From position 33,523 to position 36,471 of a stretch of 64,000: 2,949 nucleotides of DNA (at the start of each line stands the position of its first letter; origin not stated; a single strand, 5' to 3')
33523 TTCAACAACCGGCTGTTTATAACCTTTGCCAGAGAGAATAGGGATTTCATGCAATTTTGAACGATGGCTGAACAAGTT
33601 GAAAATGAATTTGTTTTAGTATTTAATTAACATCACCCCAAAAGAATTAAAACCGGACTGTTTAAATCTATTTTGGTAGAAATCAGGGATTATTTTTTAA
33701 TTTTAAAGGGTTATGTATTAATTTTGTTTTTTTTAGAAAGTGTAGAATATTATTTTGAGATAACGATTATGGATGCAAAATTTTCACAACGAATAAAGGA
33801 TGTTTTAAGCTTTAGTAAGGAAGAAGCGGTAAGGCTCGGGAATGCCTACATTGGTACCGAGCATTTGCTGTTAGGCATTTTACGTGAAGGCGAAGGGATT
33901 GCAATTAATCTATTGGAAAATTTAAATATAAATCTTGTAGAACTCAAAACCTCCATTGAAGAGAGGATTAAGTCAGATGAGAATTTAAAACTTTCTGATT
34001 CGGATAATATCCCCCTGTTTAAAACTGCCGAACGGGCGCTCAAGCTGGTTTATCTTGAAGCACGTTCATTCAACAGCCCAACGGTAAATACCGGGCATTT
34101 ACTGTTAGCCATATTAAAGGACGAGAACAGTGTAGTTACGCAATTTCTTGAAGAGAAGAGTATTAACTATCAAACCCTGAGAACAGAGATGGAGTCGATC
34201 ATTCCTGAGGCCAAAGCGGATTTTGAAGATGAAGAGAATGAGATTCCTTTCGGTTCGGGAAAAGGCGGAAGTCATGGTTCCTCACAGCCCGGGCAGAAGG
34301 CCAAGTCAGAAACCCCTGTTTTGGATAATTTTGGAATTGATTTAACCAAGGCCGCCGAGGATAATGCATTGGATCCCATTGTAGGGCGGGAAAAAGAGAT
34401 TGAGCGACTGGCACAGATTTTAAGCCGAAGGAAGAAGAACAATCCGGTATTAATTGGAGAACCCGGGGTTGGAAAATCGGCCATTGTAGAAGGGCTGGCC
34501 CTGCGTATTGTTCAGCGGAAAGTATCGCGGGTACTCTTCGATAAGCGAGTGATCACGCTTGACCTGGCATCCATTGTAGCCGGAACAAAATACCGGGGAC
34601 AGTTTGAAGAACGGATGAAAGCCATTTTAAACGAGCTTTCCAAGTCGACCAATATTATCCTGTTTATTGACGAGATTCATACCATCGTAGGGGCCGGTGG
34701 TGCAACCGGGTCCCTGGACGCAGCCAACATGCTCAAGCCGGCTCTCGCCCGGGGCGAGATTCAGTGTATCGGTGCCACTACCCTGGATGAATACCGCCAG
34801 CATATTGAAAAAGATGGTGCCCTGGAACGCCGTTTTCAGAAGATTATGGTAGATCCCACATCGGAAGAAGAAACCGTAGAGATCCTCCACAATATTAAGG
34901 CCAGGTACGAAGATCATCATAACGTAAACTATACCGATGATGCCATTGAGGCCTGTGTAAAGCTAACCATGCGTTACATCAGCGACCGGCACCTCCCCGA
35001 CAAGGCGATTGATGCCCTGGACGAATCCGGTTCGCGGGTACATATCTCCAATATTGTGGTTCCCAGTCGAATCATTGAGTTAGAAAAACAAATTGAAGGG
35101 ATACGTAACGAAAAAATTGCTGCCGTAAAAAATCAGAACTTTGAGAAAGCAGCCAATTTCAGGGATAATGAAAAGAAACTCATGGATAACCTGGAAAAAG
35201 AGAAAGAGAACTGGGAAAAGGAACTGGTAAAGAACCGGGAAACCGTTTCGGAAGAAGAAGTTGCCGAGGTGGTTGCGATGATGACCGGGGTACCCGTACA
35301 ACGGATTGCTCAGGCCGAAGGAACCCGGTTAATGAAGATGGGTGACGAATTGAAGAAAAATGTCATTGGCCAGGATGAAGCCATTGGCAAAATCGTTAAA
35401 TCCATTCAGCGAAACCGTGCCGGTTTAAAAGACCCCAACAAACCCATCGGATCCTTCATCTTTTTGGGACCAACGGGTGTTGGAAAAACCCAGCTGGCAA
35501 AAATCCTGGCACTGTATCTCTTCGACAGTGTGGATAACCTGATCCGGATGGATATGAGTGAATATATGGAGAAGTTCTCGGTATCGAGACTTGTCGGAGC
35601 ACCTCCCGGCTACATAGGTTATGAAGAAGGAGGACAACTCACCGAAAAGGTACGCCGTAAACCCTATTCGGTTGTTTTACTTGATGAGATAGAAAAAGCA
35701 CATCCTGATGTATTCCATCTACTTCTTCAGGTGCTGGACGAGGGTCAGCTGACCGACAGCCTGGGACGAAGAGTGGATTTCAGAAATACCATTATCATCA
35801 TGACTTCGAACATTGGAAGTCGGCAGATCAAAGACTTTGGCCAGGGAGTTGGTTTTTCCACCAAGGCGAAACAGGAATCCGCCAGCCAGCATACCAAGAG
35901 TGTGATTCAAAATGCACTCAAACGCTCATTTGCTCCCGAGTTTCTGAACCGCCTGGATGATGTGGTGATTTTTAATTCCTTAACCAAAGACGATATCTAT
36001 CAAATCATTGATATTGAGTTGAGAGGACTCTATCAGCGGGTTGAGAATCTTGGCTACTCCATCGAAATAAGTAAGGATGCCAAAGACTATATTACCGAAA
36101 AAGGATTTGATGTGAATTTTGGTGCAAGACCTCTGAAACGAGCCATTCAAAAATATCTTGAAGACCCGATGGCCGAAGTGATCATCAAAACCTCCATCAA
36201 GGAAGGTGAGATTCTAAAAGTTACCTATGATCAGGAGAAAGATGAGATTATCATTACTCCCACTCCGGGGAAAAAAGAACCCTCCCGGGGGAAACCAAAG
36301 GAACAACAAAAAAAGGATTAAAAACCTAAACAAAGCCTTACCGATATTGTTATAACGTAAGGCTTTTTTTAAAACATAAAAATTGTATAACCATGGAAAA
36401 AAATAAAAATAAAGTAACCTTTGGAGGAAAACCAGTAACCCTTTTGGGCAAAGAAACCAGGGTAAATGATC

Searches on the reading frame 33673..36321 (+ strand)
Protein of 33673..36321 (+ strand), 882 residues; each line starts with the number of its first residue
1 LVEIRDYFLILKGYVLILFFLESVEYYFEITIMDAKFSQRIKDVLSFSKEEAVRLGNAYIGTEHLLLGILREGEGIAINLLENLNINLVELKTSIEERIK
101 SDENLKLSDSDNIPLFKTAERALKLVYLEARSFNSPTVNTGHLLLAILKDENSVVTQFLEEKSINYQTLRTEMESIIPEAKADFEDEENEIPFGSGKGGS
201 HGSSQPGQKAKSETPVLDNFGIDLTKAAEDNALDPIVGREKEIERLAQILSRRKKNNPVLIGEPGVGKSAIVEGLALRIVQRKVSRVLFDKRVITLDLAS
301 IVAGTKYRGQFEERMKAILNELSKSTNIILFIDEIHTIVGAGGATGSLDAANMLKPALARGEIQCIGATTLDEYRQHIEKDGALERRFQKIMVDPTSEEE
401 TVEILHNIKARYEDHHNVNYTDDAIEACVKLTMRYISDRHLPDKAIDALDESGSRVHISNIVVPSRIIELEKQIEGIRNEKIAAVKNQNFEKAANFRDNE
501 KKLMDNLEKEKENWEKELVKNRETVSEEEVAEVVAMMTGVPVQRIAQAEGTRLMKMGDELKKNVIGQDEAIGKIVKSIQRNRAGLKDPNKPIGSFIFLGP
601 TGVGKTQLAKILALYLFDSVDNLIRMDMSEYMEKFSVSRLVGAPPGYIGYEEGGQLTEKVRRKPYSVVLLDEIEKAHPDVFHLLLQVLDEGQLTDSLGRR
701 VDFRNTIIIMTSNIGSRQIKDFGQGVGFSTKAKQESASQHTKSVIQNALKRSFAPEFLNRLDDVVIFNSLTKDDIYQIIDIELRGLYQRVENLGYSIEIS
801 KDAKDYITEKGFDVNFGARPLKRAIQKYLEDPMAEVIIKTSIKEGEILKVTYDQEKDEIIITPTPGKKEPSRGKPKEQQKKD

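Call 76: search_protein_families(library=pfam, proteins=[window:33673-36321:+], max_evalue=0.0001)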
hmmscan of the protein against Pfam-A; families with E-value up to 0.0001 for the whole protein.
window:33673-36321:+ (882 aa): 18 families
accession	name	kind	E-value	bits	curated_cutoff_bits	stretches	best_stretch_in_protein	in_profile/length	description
PF07724.20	AAA_2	-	3e-68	229.5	27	1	590-763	1-165/166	AAA domain (Cdc48 subfamily)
PF17871.7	AAA_lid_9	-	2.7e-31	108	22.8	1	397-498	1-102/104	AAA lid domain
PF02861.25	Clp_N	-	5.2e-25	87.8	20.7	2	49-99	2-52/53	Clp amino terminal domain, pathogenicity island component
PF10431.15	ClpB_D2-small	-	7.6e-25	87.2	21.9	1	770-850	1-81/81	C-terminal, D2-small domain, of ClpB protein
PF00004.35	AAA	-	3.2e-22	79.8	21.2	2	259-389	2-124/131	ATPase family associated with various cellular activities (AAA)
PF07728.20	AAA_5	-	8.1e-18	65.2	22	1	595-718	2-127/139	AAA domain (dynein-related subfamily)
PF13191.12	AAA_16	-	8.5e-12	46.3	32.6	1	236-287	2-58/167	AAA ATPase domain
PF00158.32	Sigma54_activat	-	7.1e-10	39.3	20.2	1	594-704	24-132/168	Sigma-54 interaction domain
PF13401.12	AAA_22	-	5.5e-09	36.9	27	0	254-352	4-102/130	AAA domain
PF20720.3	nSTAND3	-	1.2e-08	35.3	27.2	0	596-631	21-56/155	Novel STAND NTPase 3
PF05621.17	TniB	-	5.8e-07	29.6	22.4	0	243-394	23-185/189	Bacterial TniB protein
PF01695.23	IstB_IS21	-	1.5e-06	28.3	24.1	0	240-319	77-152/238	IstB-like ATP binding protein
PF02151.25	UVR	-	8.4e-06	25.8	21.5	1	471-503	1-33/36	UvrB/uvrC motif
PF01637.24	ATPase_2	-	2.4e-05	24.7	33.2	0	237-401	2-187/225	ATPase domain predominantly from Archaea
PF13173.12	AAA_14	-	3.4e-05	24.3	27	0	259-341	6-77/129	AAA domain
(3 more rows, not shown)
